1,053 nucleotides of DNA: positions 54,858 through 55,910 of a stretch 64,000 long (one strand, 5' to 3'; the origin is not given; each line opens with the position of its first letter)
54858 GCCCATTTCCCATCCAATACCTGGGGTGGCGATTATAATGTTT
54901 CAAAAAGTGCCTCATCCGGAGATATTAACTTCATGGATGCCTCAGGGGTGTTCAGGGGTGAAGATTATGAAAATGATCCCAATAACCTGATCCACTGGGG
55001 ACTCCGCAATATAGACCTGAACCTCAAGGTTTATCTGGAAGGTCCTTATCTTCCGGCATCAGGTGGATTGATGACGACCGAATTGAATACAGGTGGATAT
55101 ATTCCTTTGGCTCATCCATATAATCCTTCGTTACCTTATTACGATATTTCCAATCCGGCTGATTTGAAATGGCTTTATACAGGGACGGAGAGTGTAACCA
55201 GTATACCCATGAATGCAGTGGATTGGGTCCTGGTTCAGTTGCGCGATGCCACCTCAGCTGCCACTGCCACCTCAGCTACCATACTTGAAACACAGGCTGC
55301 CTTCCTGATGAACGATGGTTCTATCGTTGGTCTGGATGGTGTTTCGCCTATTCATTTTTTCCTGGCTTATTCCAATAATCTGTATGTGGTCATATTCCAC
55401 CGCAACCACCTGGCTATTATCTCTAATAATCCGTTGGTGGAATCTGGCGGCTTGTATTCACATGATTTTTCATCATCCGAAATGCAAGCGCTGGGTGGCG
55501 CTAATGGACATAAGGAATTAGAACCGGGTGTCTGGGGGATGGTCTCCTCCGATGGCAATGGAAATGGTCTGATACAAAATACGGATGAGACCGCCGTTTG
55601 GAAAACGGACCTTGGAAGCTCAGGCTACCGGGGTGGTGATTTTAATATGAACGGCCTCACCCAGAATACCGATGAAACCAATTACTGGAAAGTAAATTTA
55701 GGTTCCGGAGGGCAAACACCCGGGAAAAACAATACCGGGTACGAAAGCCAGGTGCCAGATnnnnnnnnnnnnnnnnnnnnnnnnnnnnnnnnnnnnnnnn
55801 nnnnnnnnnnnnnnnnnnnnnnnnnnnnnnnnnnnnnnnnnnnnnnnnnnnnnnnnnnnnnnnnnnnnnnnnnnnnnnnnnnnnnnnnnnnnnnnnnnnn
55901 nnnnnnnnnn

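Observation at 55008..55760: A ~250-aa C-terminal module with two dockerin/EF-hand-type Ca2+ loops replaces the T9SS C-terminal domain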

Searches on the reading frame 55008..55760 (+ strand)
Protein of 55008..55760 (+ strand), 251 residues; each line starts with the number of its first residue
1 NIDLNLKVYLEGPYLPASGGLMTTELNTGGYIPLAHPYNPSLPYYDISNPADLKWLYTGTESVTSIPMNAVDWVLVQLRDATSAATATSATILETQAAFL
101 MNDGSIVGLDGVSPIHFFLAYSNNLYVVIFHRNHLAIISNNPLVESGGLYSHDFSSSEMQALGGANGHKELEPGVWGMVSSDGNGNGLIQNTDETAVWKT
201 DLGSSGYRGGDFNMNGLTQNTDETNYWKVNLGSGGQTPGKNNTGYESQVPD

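Call 5: search_protein_families(library=pfam, proteins=[window:55008-55760:+], max_evalue=1)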
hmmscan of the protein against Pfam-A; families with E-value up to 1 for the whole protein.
window:55008-55760:+ (251 aa): 0 families

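Call 6: search_protein_families(library=ncbifam, proteins=[window:55008-55760:+], max_evalue=1)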
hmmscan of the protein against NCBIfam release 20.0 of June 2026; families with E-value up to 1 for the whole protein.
window:55008-55760:+ (251 aa): 0 families

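Call 8: find_homologous_proteins(query=window:55008-55760:+)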
Query window:55008-55760:+ (251 aa): 588 proteins with E <= 0.001 among 5596 candidates; the best 120 are listed.
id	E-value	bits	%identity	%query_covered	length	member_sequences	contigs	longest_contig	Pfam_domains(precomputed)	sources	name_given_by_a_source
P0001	2.6e-125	435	76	100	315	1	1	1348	-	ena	-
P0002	1.3e-123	430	75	100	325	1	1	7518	-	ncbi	-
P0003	1.2e-122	427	74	100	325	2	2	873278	-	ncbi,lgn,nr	ncbi:MAG: hypothetical protein KQI35_00535 [Bacteroidetes bacterium]|nr:hypothetical protein [Bacter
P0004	6.0e-107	375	65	99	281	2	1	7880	-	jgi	jgi:hypothetical protein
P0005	1.1e-103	364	69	99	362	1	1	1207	-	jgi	jgi:hypothetical protein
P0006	5.4e-103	362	64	100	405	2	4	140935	PF00963.25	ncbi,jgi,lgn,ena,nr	ncbi:MAG TPA: hypothetical protein P5514_15040 [Bacteroidales bacterium]|nr:hypothetical protein [Ba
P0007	2.0e-101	357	69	91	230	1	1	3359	-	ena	-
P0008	5.9e-100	352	67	98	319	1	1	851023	-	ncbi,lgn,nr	ncbi:MAG: hypothetical protein KQI35_05625 [Bacteroidetes bacterium]|nr:hypothetical protein [Bacter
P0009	1.4e-99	351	65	100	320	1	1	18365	-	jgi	jgi:hypothetical protein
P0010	3.4e-99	350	62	99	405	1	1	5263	PF00963.25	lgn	-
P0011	3.9e-99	350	64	100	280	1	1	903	-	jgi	jgi:hypothetical protein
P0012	2.3e-96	340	65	99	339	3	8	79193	-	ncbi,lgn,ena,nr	ncbi:MAG: hypothetical protein KDC09_08875 [Bacteroidales bacterium]|nr:hypothetical protein [Bacter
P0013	1.1e-95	338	63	99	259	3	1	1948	-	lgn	-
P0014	1.4e-94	335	66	92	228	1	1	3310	-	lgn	-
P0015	1.9e-94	334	65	92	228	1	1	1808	-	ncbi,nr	ncbi:MAG: hypothetical protein IH594_01520 [Bacteroidales bacterium]|nr:hypothetical protein [Bacter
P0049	1.8e-58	216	50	95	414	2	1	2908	-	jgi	-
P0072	2.2e-55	206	48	95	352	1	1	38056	PF00404.25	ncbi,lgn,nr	ncbi:MAG: hypothetical protein JXA00_01225 [Candidatus Thermoplasmatota archaeon]|nr:hypothetical pr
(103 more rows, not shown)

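Call 15: search_solved_structures(query=A1, max_evalue=10, show_alignments=3)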
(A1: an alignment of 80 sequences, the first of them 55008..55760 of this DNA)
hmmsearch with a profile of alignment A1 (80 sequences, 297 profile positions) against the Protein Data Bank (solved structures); distinct sequences matched with E-value up to 10: 2.
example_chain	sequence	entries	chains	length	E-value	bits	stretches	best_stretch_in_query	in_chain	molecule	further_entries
8hku_L34E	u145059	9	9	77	0.49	12.6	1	196-231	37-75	50S ribosomal protein L34e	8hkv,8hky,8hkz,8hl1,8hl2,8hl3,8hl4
4cql_B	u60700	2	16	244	1.5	11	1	143-174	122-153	CARBONYL REDUCTASE FAMILY MEMBER 4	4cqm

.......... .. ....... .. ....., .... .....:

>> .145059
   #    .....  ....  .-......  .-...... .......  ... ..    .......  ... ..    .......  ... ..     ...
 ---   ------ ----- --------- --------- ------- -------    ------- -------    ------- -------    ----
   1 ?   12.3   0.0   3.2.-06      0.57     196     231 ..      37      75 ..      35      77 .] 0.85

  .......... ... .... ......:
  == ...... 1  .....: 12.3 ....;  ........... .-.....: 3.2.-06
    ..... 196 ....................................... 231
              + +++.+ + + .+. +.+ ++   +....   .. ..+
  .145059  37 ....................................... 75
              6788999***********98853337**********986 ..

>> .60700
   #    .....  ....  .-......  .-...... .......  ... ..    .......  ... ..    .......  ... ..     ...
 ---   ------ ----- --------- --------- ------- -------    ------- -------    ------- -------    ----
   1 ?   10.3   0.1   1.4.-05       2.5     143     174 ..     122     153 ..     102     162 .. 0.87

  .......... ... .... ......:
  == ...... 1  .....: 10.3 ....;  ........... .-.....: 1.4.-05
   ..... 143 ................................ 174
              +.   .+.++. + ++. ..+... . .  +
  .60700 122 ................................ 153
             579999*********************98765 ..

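Call 21: predict_structure(alignment_id=A1)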
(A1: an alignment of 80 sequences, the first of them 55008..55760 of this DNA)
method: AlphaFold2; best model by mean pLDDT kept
length: 251 residues; sequences in the alignment: 80
mean_pLDDT: 93.5   pTM: 0.90
mean pLDDT of the five models: 93.5, 93.0, 91.9, 91.3, 91.0
residues with pLDDT >= 90: 227; 70-90: 10; 50-70: 4; < 50: 10
segments of 3 or more residues with pLDDT < 50: 242-251
pLDDT, mean of each block of 10 residues (from residue 1): 98 94 98 98 96 94 98 98 96 98 98 98 98 97 97 97 92 97 94 97 98 98 96 75 43 36
secondary structure, 60 per line:
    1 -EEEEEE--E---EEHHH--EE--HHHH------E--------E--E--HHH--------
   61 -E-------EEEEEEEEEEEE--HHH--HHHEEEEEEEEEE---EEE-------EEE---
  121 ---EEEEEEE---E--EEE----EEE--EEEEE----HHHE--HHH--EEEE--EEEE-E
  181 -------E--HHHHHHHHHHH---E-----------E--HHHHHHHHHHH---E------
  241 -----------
elements in order: E2-7 H25-28 E70-81 E92-101 E105-107 E115-117 E124-130 E137-139 E144-146 E149-153 E169-172 E175-178 H191-201 H220-230

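Call 23: fold_search(model_id=the predicted structure, library=pdb)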
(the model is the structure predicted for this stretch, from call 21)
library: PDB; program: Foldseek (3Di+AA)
matches with E <= 10: 275; with E <= 0.001: 0
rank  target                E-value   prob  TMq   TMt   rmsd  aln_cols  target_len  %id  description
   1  4u3s_B                2.1e-02  0.95  0.33  0.48   5.2       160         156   15  Crystal structure of Coh3ScaB-XDoc_M1ScaA complex: A N-terminal interface mutant of type II Cohesin-X-Dockerin complex (released 2015-07-29)
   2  8wm1_A                7.7e-02  0.38  0.17  0.10  10.1       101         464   14  DHS dehydratase (released 2024-10-02)
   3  4wi0_B                1.7e-01  0.60  0.36  0.54   8.4       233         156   11  Crystal structure of Coh3ScaB-XDoc_M2ScaA complex: A C-terminal interface mutant of type II Cohesin-X-Dockerin complex (released 2015-10-07)
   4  8yjb_G                2.3e-01  0.10  0.15  0.05  13.2       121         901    6  Cryo-EM structure of the human DSS1-INTAC complex (released 2025-03-05)
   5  4fl4_L                3.0e-01  0.72  0.37  0.31   4.8       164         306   15  Scaffoldin conformation and dynamics revealed by a ternary complex from the Clostridium thermocellum cellulosome (released 2012-06-27)
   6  5mwf_C                3.0e-01  0.13  0.17  0.17  12.5        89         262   16  Human Jagged2 C2-EGF2 (released 2017-06-14)
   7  2b59_B                3.2e-01  0.63  0.41  0.61   5.7       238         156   10  The type II cohesin dockerin complex (released 2005-10-11)
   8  9ard_A                3.2e-01  0.09  0.13  0.21  10.2        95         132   10  Structure of Pycsar EcPycC cyclase immunoglobulin-like AGS-C domain (released 2024-06-19)
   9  3e9t_D                3.2e-01  0.08  0.12  0.24   9.6        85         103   14  Crystal structure of Apo-form Calx CBD1 domain (released 2009-09-01)
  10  5wec_A                3.9e-01  0.08  0.13  0.23  11.6        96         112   21  Structure of an alternative pilotin from the type II secretion system of Vibrio cholerae (released 2018-07-11)
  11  4ilv_A                5.3e-01  0.07  0.17  0.25  12.6       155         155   13  Structure of the dioxygenase domain of SACTE_2871, a novel dioxygenase carbohydrate-binding protein fusion from the ce (released 2013-05-15)
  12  4iyk                  5.6e-01  0.13  0.18  0.21   9.4        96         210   16  Crystal structure of a putative carbohydrate binding protein (BACUNI_04699) from Bacteroides uniformis ATCC 8492 at 2.00 (released 2013-02-20)
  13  8bes_A                6.0e-01  0.02  0.09  0.06  14.5       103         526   12  Structure of D188A-fructofuranosidase from Rhodotorula dairenensis in complex with fructose (released 2022-12-28)
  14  3e9t_B                6.7e-01  0.04  0.11  0.20  10.9        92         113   14  Crystal structure of Apo-form Calx CBD1 domain (released 2009-09-01)
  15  2dpk                  6.7e-01  0.03  0.11  0.19  12.0        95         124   12  The Crystal Structure of the Primary Ca2+ Sensor of the Na+/Ca2+ Exchanger (released 2006-06-13)
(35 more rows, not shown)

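Call 26: search_protein_families(library=pfam, alignment_id=A1, max_evalue=1)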
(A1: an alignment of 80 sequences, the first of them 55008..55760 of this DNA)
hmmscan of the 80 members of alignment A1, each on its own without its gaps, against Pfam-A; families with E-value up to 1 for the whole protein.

A. member 1, window:55008-55760:+ (251 aa): 0 families

B. families by the number of members that match (of 80 scanned): 33 families (the first 25 are shown)
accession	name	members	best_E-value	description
PF00404.24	Dockerin_1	8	7.7e-05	Dockerin type I domain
PF00963.24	Cohesin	3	2.4e-06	Cohesin domain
PF20009.4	GEVED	2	1.1e-08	GEVED domain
PF22544.2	HYDIN_VesB_CFA65-like_Ig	2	0.00017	HYDIN/CFA65/VesB-like, Ig-like domain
PF19190.6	BACON_2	1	1.9e-05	Viral BACON domain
PF05593.20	RHS_repeat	1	0.00035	RHS Repeat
PF13004.13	BACON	1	0.0027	Putative binding domain, N-terminal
PF22839.2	DUF7015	1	0.023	Domain of unknown function (DUF7015)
PF23283.1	D8C_UMOD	1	0.024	Uromodulin-like, D8C domain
PF00455.28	DeoRC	1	0.026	DeoR C terminal sensor domain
PF22021.2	RbmA-like_FnIII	1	0.033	RbmA-like, FnIII domain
PF22352.2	K319L-like_PKD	1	0.043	K319L-like, PKD domain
PF23875.1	DUF7229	1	0.043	Domain of unknown function (DUF7229)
PF13806.12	Rieske_2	1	0.044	Rieske-like [2Fe-2S] domain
PF12019.13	GspH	1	0.055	Type II transport protein GspH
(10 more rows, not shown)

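Call 27: find_encoding_contigs(protein=P0006, flank=10000, max_places=3)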
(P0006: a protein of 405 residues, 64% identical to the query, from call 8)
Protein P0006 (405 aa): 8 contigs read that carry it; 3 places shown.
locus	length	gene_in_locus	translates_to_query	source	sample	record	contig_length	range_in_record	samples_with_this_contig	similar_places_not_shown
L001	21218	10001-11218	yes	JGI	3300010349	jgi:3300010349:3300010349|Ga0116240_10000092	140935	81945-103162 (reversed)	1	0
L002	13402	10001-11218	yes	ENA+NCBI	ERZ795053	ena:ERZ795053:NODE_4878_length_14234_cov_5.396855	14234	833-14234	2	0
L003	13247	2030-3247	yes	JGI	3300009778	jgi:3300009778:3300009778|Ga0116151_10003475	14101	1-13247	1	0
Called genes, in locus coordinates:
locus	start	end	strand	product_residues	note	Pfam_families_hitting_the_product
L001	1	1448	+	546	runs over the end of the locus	PF00128:Alpha-amylase, PF23915:SusG_C (weak)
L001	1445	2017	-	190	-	PF09335:VTT_dom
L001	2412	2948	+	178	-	PF12724:Flavodoxin_5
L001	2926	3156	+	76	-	-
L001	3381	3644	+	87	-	-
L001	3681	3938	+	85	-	PF13619:KTSC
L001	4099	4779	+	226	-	PF00072:Response_reg, PF00486:Trans_reg_C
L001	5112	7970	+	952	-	PF13620:CarboxypepD_reg, PF13715:CarbopepD_reg_2, PF07715:Plug, PF00593:TonB_dep_Rec_b-barrel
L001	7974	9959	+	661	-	PF00963:Cohesin (faint), PF18962:Por_Secre_tail (weak)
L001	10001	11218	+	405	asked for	PF00963:Cohesin (faint)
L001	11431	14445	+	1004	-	PF28492:Beta_helix_4, PF13620:CarboxypepD_reg, PF13715:CarbopepD_reg_2 (weak), PF17210:SdrD_B (weak)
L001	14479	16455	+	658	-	-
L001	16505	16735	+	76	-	PF28310:PID_CTERM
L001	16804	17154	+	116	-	PF01541:GIY-YIG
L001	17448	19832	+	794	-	PF00041:fn3 (faint), PF16656:Pur_ac_phosph_N (faint), PF16655:PhoD_N (faint)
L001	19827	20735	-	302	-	PF00892:EamA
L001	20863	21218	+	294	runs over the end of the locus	PF03544:TonB_C, PF13371:TPR_9 (faint), PF14559:TPR_19 (faint), PF00515:TPR_1 (faint), PF07719:TPR_2 (faint), PF13181:TPR_8 (faint), PF13431:TPR_17 (faint), PF13414:TPR_11 (weak)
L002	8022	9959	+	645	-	PF00963:Cohesin (faint), PF18962:Por_Secre_tail (weak)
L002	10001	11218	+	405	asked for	PF00963:Cohesin (faint)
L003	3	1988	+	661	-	PF00963:Cohesin (faint), PF18962:Por_Secre_tail (weak)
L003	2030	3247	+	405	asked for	PF00963:Cohesin (faint)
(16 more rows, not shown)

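Call 28: find_encoding_contigs(protein=P0003, flank=10000, max_places=2)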
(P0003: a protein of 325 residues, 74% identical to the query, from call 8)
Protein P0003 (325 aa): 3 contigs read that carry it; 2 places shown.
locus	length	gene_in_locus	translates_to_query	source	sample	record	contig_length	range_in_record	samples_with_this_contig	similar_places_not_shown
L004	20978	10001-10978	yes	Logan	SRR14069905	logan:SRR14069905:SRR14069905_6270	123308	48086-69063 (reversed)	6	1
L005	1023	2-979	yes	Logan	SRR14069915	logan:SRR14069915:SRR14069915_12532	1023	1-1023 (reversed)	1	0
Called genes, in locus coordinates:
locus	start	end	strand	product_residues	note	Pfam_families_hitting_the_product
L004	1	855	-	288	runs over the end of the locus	-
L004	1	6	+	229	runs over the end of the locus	PF02146:SIR2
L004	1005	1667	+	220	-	PF01026:TatD_DNase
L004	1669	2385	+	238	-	PF00899:ThiF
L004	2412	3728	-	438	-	PF14871:GHL6 (faint), PF00128:Alpha-amylase, PF14701:hDGE_amylase, PF02806:Alpha-amylase_C (weak), PF16657:Malt_amylase_C (weak)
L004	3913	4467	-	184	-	-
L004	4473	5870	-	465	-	PF18962:Por_Secre_tail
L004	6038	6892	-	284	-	PF03462:PCRF, PF00472:RF-1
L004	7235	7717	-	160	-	PF02631:RecX_HTH2, PF21981:RecX_HTH3 (weak)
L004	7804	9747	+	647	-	PF13414:TPR_11 (faint), PF13432:TPR_16 (faint), PF07719:TPR_2 (faint), PF13176:TPR_7 (faint), PF13181:TPR_8 (faint), PF13424:TPR_12, PF00515:TPR_1 (weak), PF13424:TPR_12, +3 more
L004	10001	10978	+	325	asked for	-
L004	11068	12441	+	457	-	PF00085:Thioredoxin (faint), PF13098:Thioredoxin_2 (faint), PF00578:AhpC-TSA, PF08534:Redoxin, PF13905:Thioredoxin_8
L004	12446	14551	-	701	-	PF25060:ARM_TT21_2nd (faint), PF07676:PD40, PF00691:OmpA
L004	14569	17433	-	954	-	PF05359:DUF748, PF28068:Scy (weak)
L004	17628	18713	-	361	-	PF01264:Chorismate_synt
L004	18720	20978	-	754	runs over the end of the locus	PF08757:CotH, PF00932:LTD, PF18962:Por_Secre_tail (weak)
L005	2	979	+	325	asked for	?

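Call 29: search_protein_families(library=pfam, proteins=[L001:7974-9956:+], max_evalue=0.01)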
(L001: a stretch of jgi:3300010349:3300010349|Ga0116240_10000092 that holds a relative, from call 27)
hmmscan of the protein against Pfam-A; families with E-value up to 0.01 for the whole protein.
L001:7974-9956:+ (661 aa): 2 families
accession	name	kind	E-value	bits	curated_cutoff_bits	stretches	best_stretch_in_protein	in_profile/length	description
PF00963.24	Cohesin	-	1.6e-05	25.6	24.1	1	29-150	8-137/139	Cohesin domain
PF18962.6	Por_Secre_tail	-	5.3e-05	23.9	27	1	608-660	22-75/75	Secretion system C-terminal sorting domain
